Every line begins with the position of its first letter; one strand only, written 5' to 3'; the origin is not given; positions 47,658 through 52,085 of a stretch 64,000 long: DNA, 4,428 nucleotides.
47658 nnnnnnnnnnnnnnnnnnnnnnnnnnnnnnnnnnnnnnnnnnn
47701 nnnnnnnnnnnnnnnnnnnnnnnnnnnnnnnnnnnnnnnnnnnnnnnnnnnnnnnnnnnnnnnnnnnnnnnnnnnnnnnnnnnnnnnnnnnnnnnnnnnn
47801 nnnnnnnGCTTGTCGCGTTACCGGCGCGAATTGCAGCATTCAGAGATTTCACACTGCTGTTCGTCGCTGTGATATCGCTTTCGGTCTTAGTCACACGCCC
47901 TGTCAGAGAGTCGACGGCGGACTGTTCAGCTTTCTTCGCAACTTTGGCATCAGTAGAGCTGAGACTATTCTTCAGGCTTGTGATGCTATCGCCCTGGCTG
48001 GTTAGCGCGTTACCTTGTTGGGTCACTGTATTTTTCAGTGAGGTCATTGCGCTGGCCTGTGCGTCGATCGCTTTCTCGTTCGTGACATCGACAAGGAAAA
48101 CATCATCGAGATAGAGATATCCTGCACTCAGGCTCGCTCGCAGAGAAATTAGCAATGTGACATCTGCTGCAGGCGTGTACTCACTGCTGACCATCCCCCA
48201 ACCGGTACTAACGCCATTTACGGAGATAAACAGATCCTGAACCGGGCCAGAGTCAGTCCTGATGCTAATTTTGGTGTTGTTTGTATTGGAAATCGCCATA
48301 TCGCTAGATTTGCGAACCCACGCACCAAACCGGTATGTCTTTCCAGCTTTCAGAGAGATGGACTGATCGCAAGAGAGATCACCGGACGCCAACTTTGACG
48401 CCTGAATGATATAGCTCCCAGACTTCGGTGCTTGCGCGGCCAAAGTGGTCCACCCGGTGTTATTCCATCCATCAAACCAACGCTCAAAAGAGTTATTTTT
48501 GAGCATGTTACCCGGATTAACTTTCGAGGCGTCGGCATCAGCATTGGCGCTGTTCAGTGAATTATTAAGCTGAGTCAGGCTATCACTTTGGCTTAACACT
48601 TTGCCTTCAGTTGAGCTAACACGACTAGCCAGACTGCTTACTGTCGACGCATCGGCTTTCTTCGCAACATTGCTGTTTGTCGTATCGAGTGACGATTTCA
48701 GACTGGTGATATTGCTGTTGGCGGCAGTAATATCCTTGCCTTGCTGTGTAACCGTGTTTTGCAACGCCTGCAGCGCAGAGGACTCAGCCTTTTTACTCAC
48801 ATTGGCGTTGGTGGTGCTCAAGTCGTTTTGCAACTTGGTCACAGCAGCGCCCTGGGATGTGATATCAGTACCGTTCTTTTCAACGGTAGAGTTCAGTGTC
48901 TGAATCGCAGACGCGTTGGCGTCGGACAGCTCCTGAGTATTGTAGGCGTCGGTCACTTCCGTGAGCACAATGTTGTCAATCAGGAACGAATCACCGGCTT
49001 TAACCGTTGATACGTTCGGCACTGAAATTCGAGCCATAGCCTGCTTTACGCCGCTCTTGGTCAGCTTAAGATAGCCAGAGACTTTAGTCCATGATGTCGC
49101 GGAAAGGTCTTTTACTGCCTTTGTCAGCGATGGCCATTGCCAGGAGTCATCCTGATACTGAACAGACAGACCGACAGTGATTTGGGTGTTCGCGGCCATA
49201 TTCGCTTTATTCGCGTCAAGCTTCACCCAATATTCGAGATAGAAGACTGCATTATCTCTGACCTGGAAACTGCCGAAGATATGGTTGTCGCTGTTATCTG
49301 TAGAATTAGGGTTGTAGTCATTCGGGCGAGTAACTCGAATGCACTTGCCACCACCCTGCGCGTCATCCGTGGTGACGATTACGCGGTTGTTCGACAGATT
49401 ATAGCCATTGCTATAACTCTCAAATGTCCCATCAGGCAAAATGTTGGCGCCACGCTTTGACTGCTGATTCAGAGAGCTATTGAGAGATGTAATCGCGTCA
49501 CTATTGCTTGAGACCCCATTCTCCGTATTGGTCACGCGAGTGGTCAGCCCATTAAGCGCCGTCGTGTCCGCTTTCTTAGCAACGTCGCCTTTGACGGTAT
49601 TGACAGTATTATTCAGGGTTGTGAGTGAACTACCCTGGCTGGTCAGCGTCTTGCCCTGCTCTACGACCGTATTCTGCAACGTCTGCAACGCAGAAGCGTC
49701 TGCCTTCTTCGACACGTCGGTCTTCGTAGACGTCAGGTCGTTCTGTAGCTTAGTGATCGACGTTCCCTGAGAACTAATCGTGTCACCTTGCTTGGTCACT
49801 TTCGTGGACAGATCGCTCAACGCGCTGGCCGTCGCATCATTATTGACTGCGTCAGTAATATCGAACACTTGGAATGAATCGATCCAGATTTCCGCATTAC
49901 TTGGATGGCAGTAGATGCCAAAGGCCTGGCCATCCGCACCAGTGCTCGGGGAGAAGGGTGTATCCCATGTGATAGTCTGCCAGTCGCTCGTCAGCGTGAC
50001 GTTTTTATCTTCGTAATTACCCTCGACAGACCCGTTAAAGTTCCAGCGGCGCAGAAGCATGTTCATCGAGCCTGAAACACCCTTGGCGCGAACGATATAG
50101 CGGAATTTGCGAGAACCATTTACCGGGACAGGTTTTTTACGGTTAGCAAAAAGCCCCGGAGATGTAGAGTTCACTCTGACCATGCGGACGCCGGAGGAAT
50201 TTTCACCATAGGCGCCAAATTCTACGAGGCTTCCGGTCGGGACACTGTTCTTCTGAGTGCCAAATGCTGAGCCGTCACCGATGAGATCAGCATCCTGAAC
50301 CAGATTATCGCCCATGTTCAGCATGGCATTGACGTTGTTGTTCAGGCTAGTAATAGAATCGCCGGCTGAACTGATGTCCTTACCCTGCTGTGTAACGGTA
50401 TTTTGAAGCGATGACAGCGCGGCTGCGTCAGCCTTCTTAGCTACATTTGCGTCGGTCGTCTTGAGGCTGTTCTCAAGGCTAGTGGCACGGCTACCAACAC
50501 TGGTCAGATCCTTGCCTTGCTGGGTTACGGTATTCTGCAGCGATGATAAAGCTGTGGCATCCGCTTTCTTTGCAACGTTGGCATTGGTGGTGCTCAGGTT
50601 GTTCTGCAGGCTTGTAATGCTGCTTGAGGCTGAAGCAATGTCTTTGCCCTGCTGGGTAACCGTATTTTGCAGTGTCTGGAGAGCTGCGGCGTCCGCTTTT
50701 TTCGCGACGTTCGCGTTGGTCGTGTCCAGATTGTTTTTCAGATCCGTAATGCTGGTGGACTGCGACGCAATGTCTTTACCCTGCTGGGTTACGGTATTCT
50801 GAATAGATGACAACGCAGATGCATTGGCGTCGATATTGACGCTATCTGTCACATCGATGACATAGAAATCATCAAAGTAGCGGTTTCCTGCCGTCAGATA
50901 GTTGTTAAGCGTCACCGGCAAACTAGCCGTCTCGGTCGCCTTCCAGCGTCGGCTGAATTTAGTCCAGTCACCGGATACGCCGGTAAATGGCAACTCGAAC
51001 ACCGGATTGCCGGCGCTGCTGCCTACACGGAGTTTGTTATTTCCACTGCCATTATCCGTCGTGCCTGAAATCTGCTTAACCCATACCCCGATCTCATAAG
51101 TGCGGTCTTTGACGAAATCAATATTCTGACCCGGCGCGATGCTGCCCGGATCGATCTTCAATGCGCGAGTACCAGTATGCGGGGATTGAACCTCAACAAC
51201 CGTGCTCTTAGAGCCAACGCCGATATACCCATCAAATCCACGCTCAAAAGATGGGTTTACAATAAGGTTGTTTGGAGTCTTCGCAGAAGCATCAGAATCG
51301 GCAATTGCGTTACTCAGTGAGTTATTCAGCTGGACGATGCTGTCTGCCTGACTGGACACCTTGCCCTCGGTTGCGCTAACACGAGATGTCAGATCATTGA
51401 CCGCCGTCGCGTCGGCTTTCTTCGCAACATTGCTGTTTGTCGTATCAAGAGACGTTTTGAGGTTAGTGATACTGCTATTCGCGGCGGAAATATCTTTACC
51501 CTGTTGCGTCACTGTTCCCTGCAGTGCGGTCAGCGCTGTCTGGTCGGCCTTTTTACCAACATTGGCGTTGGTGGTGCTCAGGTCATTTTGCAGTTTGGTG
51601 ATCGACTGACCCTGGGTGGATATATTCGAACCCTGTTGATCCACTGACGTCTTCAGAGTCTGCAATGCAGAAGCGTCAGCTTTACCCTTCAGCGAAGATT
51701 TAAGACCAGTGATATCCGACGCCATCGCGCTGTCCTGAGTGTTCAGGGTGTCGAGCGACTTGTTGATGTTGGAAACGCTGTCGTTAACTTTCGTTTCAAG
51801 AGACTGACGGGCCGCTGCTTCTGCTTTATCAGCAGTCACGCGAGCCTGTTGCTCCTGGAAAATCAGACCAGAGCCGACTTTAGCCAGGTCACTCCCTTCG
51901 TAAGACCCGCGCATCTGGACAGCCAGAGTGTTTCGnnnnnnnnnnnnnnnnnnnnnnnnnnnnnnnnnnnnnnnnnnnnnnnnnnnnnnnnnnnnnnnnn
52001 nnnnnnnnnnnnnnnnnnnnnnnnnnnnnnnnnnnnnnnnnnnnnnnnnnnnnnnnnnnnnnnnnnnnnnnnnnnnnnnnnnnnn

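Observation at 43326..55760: A 4144-aa lambda-J-like central fibre carrying a ~3000-aa modular repeat insertion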

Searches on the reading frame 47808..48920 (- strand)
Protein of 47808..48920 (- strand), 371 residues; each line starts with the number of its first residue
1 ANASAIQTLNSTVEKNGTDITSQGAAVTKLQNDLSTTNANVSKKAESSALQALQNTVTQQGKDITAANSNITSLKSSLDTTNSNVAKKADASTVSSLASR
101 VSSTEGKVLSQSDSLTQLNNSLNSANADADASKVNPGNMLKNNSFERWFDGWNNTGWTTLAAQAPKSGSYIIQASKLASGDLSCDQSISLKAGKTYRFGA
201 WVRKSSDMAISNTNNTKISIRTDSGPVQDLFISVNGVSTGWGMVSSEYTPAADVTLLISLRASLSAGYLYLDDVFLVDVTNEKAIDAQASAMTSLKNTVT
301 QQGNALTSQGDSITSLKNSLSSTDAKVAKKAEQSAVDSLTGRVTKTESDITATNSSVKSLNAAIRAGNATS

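Call 37: find_homologous_proteins(query=window:47808-48920:-, max_evalue=0.00001)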
Query seq(371 aa) (371 aa): 109 proteins with E <= 0.00001 among 8000 candidates.
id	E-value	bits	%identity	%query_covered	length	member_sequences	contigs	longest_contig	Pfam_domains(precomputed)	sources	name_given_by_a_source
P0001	6.0e-112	392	49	98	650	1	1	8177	PF02018.24,PF04102.18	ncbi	ncbi:TPA: carbohydrate binding domain-containing protein, partial [Klebsiella pneumoniae]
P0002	1.5e-111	391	56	75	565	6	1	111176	PF01519.23,PF02018.24,PF04102.18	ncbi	-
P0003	6.4e-110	386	48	98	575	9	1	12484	PF02018.24,PF04102.18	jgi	jgi:predicted nucleic acid-binding Zn-ribbon protein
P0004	1.3e-93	332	55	68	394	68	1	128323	PF02018.24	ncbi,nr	ncbi:hypothetical protein BWI90_26000 (plasmid) [Escherichia coli]|nr:carbohydrate binding domain-co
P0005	1.7e-93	332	54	87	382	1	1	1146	PF02018.24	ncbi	ncbi:carbohydrate binding domain-containing protein, partial [Klebsiella oxytoca]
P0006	6.4e-93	330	48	94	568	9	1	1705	-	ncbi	ncbi:TPA: hypothetical protein ACQ5TD_005178, partial [Klebsiella pneumoniae]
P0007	7.3e-93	330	54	59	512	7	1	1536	PF02018.24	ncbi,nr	ncbi:carbohydrate binding domain-containing protein, partial [Escherichia coli]|nr:carbohydrate bind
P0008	2.2e-90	321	59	64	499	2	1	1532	PF02018.24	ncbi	ncbi:TPA: carbohydrate binding domain-containing protein, partial [Klebsiella variicola subsp. varii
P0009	1.4e-83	299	54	71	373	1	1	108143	PF02018.24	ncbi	-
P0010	1.3e-74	270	40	96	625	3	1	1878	PF02018.24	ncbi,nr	ncbi:TPA: carbohydrate binding domain-containing protein, partial [Klebsiella pneumoniae]|nr:carbohy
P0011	3.4e-71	258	58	64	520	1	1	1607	PF02018.24,PF09327.17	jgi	jgi:uncharacterized protein YukE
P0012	1.1e-69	253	42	97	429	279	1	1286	PF04102.18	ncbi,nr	ncbi:carbohydrate binding domain-containing protein, partial [Klebsiella pneumoniae]|nr:carbohydrate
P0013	2.3e-68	249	39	93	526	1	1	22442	PF04102.18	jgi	jgi:predicted nucleic acid-binding Zn-ribbon protein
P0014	2.7e-66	242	57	62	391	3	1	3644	PF02018.24,PF09327.17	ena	-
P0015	3.8e-65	238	62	40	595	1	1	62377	PF02018.24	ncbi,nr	ncbi:carbohydrate binding domain-containing protein [Klebsiella pneumoniae]|nr:carbohydrate binding 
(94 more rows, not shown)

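Call 43: predict_structure(alignment_id=A1)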
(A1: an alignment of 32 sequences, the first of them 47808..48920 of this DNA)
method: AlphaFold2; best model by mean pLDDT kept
length: 371 residues; sequences in the alignment: 32
mean_pLDDT: 84.5   pTM: 0.47
mean pLDDT of the five models: 84.5, 84.0, 79.7, 76.5, 76.4
residues with pLDDT >= 90: 133; 70-90: 206; 50-70: 19; < 50: 13
segments of 3 or more residues with pLDDT < 50: 124-134
pLDDT, mean of each block of 10 residues (from residue 1): 80 91 90 88 82 87 88 91 77 79 83 75 46 61 86 91 76 81 92 93 92 93 91 88 93 94 93 91 77 87 89 90 84 83 88 88 69 44
secondary structure, 60 per line:
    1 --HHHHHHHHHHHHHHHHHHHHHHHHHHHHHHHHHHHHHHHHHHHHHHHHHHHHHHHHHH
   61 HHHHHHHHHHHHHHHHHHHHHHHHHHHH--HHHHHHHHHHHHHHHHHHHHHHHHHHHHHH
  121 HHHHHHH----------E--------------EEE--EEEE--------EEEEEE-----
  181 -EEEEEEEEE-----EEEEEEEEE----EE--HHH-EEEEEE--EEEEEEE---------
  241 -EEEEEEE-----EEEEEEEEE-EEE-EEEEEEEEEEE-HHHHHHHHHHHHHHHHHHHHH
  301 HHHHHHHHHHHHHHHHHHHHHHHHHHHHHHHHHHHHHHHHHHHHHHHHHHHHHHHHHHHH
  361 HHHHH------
elements in order: H3-88 H91-127 E153-155 E158-161 E170-175 E182-190 E196-204 E217-222 E225-231 E242-248 E254-262 E264-266 E268-278 H280-365

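Call 45: fold_search(model_id=the predicted structure, library=pdb)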
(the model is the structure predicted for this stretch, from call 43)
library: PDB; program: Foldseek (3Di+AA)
matches with E <= 10: 1442; with E <= 0.001: 151
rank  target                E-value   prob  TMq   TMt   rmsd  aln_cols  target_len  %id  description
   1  2zew_A                1.3e-08  1.00  0.30  0.70   5.0       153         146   22  Family 16 Cabohydrate Binding Domain Module 1 (released 2008-03-04)
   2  2zey_B                1.5e-08  1.00  0.30  0.71   4.9       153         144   22  Family 16 carbohydrate binding module (released 2008-03-04)
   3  3oea_A                1.6e-08  1.00  0.30  0.71   4.9       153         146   24  Crystal structure of the Q121E mutants of C.polysaccharolyticus CBM16-1 bound to cellopentaose (released 2010-08-25)
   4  2zey_A                1.7e-08  1.00  0.31  0.73   3.8       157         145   22  Family 16 carbohydrate binding module (released 2008-03-04)
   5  2zew_B                2.5e-08  1.00  0.30  0.70   4.9       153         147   22  Family 16 Cabohydrate Binding Domain Module 1 (released 2008-03-04)
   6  3oeb_A                2.9e-08  1.00  0.30  0.71   4.9       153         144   22  Crystal structure of the Q121E mutant of C.polysaccharolyticus CBM16-1 bound to mannopentaose (released 2010-08-25)
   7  2zex_B                4.5e-08  1.00  0.29  0.69   5.0       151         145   22  Family 16 carbohydrate binding module (released 2008-03-04)
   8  2zex_A                5.0e-08  1.00  0.30  0.70   5.0       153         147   23  Family 16 carbohydrate binding module (released 2008-03-04)
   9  4w8j                  1.2e-07  1.00  0.29  0.11   3.2       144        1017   17  Structure of the full-length insecticidal protein Cry1Ac reveals intriguing details of toxin packaging into in vivo form (released 2014-09-17)
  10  8ic1_A                1.4e-07  1.00  0.31  0.24   3.6       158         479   23  endo-alpha-D-arabinanase EndoMA1 D51N mutant from Microbacterium arabinogalactanolyticum in complex with arabinooligos (released 2023-08-16)
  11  9h99                  3.5e-07  1.00  0.30  0.11   3.3       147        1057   16  Native structure of the full-length pesticidal protein Cry1Ca18 at pH7, from crystals formed in vivo (released 2025-11-12)
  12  1k42_MODEL_1_A        3.7e-07  1.00  0.31  0.63   3.3       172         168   15  The Solution Structure of the CBM4-2 Carbohydrate Binding Module from a Thermostable Rhodothermus marinus Xyla (released 2002-05-29)
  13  8hhv_A                4.3e-07  1.00  0.29  0.23   4.3       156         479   22  endo-alpha-D-arabinanase EndoMA1 from Microbacterium arabinogalactanolyticum (released 2023-08-16)
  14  9qxq                  4.6e-07  1.00  0.29  0.11   4.4       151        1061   16  native structure of full-length pesticidal protein Cry1Ca18 at pH9, from crystals formed in vivo (released 2026-02-11)
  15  2y64_A                5.4e-07  1.00  0.32  0.67   3.1       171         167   15  Xylopentaose binding mutated (X-2 L110F) CBM4-2 Carbohydrate Binding Module from a Thermostable Rhodothermus marinus X (released 2012-03-07)
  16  2xon_L                5.4e-07  1.00  0.28  0.62   4.5       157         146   16  Structure of TmCBM61 in complex with beta-1,4-galactotriose at 1.4 A resolution (released 2010-09-08)
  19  8xmz_A                7.5e-07  1.00  0.31  0.77   2.7       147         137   16  Crystal structure of a novel porphyran-binding carbohydrate binding module (released 2024-01-17)
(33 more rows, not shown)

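Call 91: fold_search(model_id=the predicted structure, library=viral)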
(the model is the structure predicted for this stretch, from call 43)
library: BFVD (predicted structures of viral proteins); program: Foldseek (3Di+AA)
matches with E <= 10: 1614; with E <= 0.001: 311
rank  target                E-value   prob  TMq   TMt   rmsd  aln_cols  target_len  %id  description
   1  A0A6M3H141            5.3e-22  1.00  0.44  0.12  15.2       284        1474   34  (no name in the UniProt tables at hand)
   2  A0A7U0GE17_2          7.4e-22  1.00  0.50  0.16  25.0       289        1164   37  (no name in the UniProt tables at hand)
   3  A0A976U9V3            1.0e-10  1.00  0.34  0.11  12.0       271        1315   22  (no name in the UniProt tables at hand)
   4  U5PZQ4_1              1.4e-10  1.00  0.39  0.16  15.0       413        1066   19  Tail protein [Acinetobacter phage Presley]
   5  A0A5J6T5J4            2.8e-10  1.00  0.30  0.10  16.0       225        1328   16  (no name in the UniProt tables at hand)
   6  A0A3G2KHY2            4.1e-10  1.00  0.34  0.13   6.8       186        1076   19  Uncharacterized protein [Arthrobacter phage Maureen]
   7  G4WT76                9.8e-10  1.00  0.30  0.12  15.9       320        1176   16  (no name in the UniProt tables at hand)
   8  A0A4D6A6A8            1.2e-09  1.00  0.30  0.09  30.5       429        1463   17  (no name in the UniProt tables at hand)
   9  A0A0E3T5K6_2          1.7e-09  1.00  0.31  0.13   6.8       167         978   23  Tail fiber [Bacillus phage Stills]
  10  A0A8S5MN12            3.7e-09  1.00  0.31  0.09   3.9       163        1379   23  Uncharacterized protein [Siphoviridae sp. ct89Z21]
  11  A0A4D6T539            3.7e-09  1.00  0.32  0.41   3.4       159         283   18  Tail fiber family protein [Klebsiella phage vB_KpnP_FZ12]
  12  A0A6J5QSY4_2          4.6e-09  1.00  0.31  0.10   6.8       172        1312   17  Carbohydrate-binding, CenC-like [uncultured Caudovirales phage]
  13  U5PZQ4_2              5.4e-09  1.00  0.28  0.12  24.6       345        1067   19  Tail protein [Acinetobacter phage Presley]
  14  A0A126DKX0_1          6.1e-09  1.00  0.28  0.11  33.2       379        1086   18  (no name in the UniProt tables at hand)
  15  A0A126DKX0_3          6.4e-09  1.00  0.33  0.12  18.2       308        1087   19  (no name in the UniProt tables at hand)
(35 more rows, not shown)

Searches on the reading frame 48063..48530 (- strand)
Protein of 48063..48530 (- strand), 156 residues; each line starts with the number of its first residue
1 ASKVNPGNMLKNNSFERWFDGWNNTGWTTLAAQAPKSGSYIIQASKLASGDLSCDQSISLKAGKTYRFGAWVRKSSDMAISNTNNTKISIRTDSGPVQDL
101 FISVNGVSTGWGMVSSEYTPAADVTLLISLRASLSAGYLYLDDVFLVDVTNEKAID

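Call 42: search_protein_families(library=pfam, proteins=[window:48063-48530:-], max_evalue=1)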
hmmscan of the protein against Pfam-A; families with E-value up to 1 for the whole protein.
seq(156 aa): 2 families
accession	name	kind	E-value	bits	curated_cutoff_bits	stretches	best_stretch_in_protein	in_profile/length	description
PF02018.23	CBM_4_9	-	1.7e-10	41.8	25.9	1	7-123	1-121/136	Carbohydrate binding domain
PF22321.2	Zona_CL2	-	0.004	17.6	26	1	65-151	54-137/154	Zonadhesin, second cohesin-like domain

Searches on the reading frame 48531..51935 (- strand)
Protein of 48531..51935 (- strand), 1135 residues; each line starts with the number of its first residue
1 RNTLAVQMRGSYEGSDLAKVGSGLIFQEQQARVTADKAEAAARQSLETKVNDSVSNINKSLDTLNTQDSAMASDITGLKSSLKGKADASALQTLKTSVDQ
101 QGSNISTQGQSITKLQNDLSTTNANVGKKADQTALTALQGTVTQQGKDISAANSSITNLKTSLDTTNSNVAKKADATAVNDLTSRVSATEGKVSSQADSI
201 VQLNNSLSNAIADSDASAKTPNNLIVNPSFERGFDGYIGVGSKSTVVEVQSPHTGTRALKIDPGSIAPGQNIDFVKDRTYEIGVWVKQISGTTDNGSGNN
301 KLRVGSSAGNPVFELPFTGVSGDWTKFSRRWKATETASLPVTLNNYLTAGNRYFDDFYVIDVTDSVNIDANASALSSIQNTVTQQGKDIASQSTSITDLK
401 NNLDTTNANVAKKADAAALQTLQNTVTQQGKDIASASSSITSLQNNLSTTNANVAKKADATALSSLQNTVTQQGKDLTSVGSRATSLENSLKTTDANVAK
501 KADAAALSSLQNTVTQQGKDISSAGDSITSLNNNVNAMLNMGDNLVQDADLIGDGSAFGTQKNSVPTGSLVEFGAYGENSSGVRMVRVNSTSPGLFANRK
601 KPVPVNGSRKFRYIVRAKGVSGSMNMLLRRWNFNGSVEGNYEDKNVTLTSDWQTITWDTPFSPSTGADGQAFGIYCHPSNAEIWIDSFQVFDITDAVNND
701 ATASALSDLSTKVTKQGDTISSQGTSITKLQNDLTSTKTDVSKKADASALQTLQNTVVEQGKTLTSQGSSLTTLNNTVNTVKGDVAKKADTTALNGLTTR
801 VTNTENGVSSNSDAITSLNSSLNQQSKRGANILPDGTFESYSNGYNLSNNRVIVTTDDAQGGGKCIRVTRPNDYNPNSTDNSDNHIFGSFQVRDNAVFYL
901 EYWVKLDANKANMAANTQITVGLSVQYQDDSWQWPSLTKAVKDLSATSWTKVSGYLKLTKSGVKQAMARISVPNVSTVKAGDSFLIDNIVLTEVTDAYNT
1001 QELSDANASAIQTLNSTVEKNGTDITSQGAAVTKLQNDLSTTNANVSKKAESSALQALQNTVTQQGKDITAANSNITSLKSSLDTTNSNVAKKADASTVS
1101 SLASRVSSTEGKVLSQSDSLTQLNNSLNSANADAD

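Call 88: search_protein_representatives(protein=window:48531-51935:-)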
Query: 1135 residues. Proteins with E-value up to 0.001 (for the whole library): 785; up to 1e-10: 412; up to 1e-30: 155. The best 150 are listed.
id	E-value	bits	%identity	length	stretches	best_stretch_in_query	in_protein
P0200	0.0e+00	2108.7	60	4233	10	1-823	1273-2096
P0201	0.0e+00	1826.7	73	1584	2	1-1087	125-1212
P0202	0.0e+00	1612.7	47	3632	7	449-781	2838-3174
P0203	0.0e+00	1121.0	43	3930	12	205-450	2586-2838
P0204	0.0e+00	1097.6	43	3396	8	1-387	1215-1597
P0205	0.0e+00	1012.3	38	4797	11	193-431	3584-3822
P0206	2.2e-297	1005.5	44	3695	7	171-460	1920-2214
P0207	1.4e-296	1002.9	48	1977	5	783-1089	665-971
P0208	4.4e-272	921.8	44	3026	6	1-499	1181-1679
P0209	4.3e-229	779.5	40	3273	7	129-456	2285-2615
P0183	5.7e-224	762.5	57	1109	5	783-1084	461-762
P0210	9.1e-220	748.6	49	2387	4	739-1087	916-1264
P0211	7.2e-182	623.2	41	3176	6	1-453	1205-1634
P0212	2.4e-172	591.7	34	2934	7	208-407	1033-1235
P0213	2.6e-172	591.6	45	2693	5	75-451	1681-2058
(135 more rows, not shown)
